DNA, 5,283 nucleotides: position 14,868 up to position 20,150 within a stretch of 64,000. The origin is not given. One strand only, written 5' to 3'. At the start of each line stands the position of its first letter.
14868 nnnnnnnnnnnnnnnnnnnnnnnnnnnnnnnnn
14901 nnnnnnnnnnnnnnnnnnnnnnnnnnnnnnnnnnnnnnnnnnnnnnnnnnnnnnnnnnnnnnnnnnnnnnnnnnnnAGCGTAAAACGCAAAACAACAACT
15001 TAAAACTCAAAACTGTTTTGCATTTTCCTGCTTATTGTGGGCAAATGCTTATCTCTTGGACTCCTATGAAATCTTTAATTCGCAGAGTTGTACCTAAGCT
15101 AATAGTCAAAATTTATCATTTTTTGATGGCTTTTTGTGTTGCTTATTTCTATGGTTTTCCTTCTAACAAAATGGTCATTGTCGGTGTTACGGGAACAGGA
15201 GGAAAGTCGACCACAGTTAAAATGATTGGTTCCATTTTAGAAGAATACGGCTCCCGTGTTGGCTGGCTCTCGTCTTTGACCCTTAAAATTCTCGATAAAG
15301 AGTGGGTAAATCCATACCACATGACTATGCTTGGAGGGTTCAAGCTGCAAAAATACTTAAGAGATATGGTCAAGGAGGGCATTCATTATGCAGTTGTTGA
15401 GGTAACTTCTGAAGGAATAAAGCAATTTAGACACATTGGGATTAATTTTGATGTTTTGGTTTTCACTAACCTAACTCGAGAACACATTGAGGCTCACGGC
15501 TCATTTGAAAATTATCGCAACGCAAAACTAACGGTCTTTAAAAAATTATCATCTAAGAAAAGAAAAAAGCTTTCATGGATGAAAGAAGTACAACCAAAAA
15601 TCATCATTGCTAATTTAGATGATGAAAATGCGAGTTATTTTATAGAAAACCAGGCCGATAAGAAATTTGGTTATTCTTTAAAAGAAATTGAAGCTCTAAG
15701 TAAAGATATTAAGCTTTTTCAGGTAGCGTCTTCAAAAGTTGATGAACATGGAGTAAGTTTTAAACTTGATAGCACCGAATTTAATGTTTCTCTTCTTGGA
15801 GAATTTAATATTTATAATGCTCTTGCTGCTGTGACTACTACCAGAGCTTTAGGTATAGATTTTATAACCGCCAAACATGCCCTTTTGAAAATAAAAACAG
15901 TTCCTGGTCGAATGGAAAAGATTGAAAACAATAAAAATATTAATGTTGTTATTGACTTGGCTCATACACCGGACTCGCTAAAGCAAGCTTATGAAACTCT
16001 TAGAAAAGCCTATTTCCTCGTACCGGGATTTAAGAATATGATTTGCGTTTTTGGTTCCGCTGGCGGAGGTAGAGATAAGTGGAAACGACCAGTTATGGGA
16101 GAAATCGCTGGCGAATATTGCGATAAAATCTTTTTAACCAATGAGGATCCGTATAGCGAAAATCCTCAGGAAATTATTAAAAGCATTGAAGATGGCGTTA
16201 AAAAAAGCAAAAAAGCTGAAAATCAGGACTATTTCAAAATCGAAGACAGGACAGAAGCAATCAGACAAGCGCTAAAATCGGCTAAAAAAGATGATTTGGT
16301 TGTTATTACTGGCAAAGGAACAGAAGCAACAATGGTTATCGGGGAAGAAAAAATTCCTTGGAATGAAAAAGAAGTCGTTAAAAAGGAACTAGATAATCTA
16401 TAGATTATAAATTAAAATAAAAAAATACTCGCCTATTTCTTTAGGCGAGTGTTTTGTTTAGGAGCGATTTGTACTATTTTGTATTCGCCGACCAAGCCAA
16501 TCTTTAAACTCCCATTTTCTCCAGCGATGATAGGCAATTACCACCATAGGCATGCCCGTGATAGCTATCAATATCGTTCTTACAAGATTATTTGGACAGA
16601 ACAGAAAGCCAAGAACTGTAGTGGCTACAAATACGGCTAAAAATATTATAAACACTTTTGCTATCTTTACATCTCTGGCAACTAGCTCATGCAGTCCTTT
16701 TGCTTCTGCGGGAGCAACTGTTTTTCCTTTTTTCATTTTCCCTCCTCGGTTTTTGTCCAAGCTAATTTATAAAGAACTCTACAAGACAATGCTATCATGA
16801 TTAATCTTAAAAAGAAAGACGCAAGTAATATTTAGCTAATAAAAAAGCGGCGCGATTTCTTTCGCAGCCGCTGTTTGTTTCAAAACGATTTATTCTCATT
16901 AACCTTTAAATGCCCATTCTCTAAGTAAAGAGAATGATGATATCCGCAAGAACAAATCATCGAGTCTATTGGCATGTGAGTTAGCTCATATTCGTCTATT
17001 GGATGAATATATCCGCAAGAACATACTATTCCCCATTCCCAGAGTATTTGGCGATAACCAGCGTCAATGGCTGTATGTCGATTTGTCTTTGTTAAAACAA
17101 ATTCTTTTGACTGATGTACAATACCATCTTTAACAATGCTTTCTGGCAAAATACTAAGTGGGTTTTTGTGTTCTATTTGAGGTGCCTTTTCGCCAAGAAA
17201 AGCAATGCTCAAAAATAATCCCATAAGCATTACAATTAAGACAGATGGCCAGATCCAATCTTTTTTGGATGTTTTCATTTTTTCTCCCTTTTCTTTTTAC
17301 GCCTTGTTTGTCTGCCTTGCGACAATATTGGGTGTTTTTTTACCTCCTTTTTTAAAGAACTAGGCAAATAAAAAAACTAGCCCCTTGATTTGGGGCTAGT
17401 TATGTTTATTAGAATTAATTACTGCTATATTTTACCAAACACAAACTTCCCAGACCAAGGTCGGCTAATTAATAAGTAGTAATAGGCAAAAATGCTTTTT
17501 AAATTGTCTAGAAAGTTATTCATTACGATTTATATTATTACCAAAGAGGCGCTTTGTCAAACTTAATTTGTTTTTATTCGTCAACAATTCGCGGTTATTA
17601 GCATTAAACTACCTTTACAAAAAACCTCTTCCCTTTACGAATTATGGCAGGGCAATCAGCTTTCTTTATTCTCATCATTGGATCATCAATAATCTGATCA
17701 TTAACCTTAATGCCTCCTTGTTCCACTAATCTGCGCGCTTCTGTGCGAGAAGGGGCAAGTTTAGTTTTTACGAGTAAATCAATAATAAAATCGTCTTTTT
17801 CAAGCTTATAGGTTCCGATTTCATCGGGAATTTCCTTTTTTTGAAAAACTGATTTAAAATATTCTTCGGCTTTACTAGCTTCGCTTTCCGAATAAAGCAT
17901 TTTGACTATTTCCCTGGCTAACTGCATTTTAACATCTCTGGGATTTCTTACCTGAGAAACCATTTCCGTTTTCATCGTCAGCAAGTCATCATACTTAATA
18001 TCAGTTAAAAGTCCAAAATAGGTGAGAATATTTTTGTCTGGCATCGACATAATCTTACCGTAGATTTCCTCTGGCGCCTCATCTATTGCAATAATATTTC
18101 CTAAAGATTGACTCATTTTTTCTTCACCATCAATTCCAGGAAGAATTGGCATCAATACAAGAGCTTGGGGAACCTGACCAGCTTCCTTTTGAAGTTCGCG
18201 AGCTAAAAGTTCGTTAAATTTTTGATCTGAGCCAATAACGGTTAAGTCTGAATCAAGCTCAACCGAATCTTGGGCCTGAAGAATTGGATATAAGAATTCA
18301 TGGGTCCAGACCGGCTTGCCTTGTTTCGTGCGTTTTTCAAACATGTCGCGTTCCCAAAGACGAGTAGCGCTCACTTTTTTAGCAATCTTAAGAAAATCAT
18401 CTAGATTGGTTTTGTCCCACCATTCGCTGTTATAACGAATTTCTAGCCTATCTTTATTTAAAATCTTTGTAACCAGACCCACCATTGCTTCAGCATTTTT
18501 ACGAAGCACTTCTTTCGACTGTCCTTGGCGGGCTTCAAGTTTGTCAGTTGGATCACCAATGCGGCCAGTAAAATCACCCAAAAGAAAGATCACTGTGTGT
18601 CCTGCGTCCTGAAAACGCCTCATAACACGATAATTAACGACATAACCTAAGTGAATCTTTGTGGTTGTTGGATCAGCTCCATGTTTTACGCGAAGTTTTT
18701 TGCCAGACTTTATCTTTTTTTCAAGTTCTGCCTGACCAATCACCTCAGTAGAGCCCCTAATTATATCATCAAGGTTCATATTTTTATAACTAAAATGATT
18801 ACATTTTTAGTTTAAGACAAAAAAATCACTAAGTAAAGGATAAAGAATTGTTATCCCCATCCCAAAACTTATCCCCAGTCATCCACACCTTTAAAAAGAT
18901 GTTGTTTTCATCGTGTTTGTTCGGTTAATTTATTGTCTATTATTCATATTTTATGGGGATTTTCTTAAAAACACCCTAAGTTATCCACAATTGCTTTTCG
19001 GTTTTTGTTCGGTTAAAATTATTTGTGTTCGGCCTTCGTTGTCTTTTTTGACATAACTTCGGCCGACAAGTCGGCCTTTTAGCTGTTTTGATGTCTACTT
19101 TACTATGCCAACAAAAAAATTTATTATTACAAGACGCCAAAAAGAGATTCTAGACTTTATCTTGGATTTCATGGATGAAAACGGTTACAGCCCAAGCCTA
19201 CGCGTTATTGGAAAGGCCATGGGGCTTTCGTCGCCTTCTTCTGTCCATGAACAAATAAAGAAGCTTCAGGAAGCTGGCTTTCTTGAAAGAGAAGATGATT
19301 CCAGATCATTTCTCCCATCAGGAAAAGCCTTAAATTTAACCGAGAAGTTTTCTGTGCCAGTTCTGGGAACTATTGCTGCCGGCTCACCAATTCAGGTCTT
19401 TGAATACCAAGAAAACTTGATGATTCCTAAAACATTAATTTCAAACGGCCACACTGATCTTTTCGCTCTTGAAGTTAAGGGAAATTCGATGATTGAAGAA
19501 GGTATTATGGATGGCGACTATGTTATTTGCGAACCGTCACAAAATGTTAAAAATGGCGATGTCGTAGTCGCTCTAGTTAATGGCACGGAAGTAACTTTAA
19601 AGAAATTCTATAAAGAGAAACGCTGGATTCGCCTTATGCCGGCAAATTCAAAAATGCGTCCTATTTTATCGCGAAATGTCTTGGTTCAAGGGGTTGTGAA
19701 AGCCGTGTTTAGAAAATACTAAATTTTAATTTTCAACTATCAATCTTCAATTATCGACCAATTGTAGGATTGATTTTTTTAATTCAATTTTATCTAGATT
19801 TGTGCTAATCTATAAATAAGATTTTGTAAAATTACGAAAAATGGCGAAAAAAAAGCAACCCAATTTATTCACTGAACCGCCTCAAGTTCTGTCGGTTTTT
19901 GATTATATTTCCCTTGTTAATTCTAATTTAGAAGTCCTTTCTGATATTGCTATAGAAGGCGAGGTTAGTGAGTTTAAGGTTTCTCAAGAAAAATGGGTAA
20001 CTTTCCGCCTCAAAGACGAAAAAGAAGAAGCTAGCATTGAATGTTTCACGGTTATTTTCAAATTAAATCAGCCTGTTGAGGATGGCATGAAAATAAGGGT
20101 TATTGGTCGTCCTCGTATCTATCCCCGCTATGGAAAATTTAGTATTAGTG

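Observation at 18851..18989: Second DnaA-box cluster (four same-orientation boxes incl. a perfect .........) between tyrS and lexA, 8.8 kb from dnaA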

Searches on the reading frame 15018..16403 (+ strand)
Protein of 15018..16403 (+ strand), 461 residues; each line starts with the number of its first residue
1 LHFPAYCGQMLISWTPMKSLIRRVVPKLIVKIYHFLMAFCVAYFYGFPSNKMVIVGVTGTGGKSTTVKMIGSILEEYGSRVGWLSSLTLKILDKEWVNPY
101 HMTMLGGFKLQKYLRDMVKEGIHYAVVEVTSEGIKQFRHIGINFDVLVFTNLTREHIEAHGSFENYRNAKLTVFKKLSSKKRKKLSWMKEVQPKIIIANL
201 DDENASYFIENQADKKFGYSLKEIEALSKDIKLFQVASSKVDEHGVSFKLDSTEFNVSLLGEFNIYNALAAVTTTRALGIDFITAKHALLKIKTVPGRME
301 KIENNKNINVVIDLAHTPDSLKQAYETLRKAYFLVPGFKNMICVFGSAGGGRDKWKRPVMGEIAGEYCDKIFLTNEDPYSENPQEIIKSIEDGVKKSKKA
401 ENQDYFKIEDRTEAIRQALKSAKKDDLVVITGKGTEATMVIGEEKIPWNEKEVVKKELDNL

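Call 7: search_protein_families(library=pfam, proteins=[window:15018-16403:+])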
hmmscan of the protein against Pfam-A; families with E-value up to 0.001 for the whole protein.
window:15018-16403:+ (461 aa): 2 families
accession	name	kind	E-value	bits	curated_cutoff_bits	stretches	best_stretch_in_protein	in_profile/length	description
PF08245.18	Mur_ligase_M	-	3.4e-38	132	24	1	57-273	1-198/200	Mur ligase middle domain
PF02875.26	Mur_ligase_C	-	1.6e-28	100.5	28.4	1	297-434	1-127/127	Mur ligase, glutamate ligase domain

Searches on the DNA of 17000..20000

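Call 12: search_rna_families(source=window, start=17000, end=20000, threshold=evalue, max_evalue=1)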
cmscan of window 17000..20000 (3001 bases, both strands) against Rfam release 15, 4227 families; matches with E-value up to 1: 1.
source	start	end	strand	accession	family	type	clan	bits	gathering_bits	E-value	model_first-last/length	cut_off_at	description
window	17276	17405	+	RF01859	Phe_leader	Cis-reg; leader;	-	24.4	55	0.48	1-125/125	no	Phenylalanine leader peptide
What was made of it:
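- Tried and rejected: The only hit was a sub-threshold Phe_leader match at 17276-17405 (24 bits against a gathering score of 55), which I take as chance (call 12).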

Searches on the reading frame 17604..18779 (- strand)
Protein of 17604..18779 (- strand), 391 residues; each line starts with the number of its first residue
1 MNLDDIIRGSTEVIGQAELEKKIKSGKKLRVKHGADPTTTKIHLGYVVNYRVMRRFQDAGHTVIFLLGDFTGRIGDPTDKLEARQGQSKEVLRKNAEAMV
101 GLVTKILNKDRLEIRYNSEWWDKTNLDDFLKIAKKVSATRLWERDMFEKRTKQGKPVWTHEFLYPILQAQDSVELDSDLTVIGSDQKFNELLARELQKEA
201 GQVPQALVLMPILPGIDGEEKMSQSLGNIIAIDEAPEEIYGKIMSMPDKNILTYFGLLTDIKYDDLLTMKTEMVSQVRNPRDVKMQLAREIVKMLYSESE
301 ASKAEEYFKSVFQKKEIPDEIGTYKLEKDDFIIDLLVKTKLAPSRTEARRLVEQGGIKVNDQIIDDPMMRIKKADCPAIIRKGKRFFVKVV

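Call 7: search_protein_families(library=pfam, proteins=[window:17604-18779:-])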
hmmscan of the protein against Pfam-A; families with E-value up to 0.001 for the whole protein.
window:17604-18779:- (391 aa): 3 families
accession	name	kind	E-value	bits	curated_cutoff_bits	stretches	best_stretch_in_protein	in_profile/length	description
PF00579.31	tRNA-synt_1b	-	4.2e-63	213.8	21.1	1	26-313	3-292/292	tRNA synthetases class I (W and Y)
PF01479.30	S4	-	1.9e-10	40.8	22.8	1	334-374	5-45/48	S4 domain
PF22421.1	SYY_C-terminal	-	2.9e-10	40.3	27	1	319-387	7-80/83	Tyrosine--tRNA ligase SYY-like C-terminal domain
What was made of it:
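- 17604..18779 (-): tyrS, the divergent neighbour (context; probably not the target). Pfam tRNA-synt_1b plus S4 (call 7).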
